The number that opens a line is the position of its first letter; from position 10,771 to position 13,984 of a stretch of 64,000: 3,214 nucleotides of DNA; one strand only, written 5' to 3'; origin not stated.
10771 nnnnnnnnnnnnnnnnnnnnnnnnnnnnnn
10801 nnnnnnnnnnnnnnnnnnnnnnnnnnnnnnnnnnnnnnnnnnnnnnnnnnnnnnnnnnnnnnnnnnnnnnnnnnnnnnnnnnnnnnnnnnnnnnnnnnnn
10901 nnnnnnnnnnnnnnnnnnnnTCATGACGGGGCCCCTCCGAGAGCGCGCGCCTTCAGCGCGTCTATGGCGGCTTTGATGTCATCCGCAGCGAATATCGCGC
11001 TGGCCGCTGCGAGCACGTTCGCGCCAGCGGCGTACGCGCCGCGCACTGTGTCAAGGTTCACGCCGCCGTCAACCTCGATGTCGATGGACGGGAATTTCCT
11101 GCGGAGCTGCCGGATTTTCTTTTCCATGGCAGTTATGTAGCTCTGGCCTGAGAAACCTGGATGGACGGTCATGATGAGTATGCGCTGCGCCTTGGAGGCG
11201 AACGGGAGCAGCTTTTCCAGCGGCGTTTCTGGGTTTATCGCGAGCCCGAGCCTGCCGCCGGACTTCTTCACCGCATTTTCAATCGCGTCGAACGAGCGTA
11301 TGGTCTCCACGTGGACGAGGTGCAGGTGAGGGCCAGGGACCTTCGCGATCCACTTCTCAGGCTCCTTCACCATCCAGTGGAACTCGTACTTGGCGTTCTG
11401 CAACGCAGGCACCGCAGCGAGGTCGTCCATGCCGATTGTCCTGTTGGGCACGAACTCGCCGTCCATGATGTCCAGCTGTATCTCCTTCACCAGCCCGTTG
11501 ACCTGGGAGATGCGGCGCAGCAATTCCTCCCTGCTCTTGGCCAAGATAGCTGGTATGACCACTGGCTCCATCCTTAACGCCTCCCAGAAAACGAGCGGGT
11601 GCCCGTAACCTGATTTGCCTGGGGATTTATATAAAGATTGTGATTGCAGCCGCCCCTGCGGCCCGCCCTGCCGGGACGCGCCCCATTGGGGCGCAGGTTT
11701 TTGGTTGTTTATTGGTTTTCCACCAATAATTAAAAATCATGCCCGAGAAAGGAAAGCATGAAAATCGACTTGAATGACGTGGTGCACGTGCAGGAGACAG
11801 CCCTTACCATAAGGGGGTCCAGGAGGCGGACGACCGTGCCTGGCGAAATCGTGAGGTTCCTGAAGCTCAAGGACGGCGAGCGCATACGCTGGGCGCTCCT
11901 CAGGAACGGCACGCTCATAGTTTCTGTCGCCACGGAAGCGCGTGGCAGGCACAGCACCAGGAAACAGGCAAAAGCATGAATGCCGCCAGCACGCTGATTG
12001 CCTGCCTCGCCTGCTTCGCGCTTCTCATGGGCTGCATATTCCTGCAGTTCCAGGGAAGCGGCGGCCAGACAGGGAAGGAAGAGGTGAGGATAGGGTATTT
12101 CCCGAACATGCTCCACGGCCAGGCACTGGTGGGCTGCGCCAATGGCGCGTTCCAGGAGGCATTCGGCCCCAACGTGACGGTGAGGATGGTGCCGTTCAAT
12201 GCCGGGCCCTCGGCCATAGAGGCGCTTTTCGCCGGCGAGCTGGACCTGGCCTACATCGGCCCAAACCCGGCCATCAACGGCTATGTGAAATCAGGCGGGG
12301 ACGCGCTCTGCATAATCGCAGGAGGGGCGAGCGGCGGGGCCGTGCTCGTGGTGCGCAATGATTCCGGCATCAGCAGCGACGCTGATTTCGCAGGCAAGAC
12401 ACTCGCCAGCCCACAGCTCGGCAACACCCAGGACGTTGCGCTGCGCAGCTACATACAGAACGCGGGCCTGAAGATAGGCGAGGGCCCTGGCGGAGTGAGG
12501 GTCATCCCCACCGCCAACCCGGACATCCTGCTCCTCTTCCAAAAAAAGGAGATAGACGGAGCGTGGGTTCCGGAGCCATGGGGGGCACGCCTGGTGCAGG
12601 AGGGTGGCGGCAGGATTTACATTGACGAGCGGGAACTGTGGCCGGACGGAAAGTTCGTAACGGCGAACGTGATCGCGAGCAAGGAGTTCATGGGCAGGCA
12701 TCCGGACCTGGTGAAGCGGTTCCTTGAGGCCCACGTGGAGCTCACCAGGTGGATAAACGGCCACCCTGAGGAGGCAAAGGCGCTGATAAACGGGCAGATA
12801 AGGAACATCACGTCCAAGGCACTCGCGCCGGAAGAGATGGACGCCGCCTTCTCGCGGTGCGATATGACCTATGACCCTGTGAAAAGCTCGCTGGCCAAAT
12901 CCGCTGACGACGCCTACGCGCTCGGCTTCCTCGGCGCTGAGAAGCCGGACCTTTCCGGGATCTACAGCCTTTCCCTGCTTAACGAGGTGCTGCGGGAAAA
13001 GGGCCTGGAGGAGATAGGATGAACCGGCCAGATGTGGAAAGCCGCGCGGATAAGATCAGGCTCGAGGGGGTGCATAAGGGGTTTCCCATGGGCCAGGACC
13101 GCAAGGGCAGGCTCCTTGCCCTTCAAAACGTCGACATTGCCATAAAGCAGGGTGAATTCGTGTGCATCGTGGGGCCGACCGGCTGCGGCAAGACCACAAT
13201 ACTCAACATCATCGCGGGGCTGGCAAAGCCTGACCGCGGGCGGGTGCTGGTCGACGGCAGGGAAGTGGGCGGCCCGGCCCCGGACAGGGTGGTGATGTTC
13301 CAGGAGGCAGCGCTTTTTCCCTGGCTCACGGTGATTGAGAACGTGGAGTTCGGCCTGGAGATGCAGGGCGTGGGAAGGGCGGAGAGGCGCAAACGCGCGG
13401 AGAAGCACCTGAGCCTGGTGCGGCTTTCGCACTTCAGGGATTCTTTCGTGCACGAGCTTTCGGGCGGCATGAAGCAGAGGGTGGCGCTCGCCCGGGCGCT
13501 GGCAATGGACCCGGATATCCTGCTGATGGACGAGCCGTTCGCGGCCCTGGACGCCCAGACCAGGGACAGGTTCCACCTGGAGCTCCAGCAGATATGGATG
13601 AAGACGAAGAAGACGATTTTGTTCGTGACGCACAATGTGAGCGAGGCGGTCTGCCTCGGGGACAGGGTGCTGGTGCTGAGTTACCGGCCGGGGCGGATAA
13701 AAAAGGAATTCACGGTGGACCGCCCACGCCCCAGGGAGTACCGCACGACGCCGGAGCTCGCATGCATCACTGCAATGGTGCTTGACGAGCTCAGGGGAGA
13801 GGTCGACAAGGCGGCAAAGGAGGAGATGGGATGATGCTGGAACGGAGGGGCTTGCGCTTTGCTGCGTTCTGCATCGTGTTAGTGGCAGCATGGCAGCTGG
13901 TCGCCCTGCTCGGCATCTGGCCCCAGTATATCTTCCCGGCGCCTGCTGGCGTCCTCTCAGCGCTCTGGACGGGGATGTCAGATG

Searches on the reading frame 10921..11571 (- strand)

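Call 74: search_protein_families(library=pfam, proteins=[window:10921-11571:-], max_evalue=0.01)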
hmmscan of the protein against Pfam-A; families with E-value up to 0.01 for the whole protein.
window:10921-11571:- (216 aa): 1 family
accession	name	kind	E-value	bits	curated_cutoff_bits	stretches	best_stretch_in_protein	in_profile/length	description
PF00834.25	Ribul_P_3_epim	-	9.3e-47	159.4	21.1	1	5-194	2-198/198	Ribulose-phosphate 3 epimerase family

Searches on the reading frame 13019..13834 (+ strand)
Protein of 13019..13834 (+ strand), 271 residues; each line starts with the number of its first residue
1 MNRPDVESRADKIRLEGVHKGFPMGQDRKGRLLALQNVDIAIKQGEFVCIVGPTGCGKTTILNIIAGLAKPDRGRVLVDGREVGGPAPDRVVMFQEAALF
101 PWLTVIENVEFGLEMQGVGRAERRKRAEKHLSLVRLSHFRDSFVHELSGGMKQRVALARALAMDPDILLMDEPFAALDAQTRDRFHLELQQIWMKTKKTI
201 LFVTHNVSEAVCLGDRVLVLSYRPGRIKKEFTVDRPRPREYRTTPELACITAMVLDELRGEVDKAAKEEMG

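Call 74: search_protein_families(library=pfam, proteins=[window:13019-13834:+], max_evalue=0.01)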
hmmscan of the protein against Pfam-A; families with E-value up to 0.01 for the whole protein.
window:13019-13834:+ (271 aa): 11 families
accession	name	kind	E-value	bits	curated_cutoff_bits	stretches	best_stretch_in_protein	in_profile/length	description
PF00005.33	ABC_tran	-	2.9e-35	122.3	25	1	35-175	1-137/137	ABC transporter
PF13304.12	AAA_21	-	1.5e-07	32.3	27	0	145-207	236-300/304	AAA domain, putative AbiEii toxin, Type IV TA system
PF00004.35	AAA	-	3.5e-05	24.7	21.2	0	48-70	1-23/131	ATPase family associated with various cellular activities (AAA)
PF02463.25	SMC_N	-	4e-05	23.6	40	0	44-65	23-44/220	RecF/RecN/SMC N terminal domain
PF13476.12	AAA_23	-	7.4e-05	23.9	27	1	37-66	12-40/201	AAA domain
PF13191.12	AAA_16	-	0.00011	23.1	32.6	1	35-199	15-134/167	AAA ATPase domain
PF09818.15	ABC_ATPase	-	0.00031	20.3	23.2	0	144-209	155-217/283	P-loop domain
PF13401.12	AAA_22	-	0.002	18.9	27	1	44-124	4-65/130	AAA domain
PF00437.27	T2SSE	-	0.0026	16.9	24.9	0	37-71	133-168/370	Type II/IV secretion system protein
PF13175.12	AAA_15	-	0.004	17.3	32.1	0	35-70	14-48/374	AAA ATPase domain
PF13521.12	AAA_28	-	0.0085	16.8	27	0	48-67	2-21/164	AAA domain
